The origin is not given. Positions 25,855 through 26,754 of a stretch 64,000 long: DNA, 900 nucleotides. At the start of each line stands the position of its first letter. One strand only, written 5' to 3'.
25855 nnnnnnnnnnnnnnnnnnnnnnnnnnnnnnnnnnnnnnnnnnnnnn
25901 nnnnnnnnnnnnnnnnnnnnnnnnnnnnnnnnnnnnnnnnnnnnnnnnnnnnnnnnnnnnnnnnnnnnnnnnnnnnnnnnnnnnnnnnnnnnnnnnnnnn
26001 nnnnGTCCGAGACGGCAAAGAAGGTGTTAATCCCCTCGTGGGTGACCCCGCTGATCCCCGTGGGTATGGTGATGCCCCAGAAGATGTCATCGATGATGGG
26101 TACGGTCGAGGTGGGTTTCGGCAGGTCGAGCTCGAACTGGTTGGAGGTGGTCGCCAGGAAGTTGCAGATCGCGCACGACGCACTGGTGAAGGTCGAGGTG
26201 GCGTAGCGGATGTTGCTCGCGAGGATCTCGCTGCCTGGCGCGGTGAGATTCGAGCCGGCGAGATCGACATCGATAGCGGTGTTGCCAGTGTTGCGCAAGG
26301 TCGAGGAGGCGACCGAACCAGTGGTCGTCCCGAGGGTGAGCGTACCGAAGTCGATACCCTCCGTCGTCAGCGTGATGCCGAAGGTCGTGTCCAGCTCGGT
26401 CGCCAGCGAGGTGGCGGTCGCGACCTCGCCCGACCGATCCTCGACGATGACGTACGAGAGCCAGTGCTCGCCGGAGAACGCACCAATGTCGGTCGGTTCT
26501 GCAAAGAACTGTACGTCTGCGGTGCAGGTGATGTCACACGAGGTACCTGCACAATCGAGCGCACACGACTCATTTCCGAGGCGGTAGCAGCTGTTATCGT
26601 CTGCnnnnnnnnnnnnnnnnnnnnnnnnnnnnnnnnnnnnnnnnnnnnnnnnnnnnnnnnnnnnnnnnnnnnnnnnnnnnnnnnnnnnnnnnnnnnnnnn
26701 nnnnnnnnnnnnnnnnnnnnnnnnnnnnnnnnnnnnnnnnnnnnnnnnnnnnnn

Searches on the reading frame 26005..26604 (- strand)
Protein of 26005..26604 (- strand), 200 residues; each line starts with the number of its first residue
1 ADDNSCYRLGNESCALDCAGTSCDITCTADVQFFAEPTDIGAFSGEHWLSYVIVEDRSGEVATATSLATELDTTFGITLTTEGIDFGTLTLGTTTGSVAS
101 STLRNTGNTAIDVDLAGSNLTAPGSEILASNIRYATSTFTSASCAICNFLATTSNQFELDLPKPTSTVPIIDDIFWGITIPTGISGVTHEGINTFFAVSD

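Call 50: find_related_loci(query=A5, collection=metagenome_contigs, flank=6000)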
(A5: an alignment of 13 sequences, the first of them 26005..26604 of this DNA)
Query A5 (200 aa) in metagenome_contigs; peptide patterns used: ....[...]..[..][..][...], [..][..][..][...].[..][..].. (x = any residue, [..] = any of these).
458 stretches matched a pattern; 94 encode a relative of the query (tblastn E <= 1e-3); the best 80 are kept; 80 distinct loci.
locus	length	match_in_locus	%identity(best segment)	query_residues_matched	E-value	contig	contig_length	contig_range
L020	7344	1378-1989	52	1-200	3e-63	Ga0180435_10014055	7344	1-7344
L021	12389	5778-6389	50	1-200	5e-63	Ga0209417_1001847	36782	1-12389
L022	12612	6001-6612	49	1-200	9e-61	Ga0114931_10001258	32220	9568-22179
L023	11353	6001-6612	50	1-200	2e-59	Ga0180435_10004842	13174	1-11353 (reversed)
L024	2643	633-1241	48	2-200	1e-56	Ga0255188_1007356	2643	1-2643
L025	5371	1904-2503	44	1-199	2e-55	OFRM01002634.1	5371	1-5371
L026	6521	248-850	47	2-200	3e-54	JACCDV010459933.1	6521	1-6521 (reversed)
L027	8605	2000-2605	46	1-200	5e-54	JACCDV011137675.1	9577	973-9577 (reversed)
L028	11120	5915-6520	45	2-200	2e-53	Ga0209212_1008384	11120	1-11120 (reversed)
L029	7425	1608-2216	46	2-200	4e-53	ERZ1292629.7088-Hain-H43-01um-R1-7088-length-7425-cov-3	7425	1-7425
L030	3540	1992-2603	44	1-200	9e-53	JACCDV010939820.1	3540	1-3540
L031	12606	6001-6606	45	1-200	7e-52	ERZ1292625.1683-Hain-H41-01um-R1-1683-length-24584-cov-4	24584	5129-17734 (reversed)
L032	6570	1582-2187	43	2-200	9e-52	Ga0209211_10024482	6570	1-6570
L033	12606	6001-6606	43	2-200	9e-52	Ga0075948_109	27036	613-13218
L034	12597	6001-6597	46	2-200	5e-51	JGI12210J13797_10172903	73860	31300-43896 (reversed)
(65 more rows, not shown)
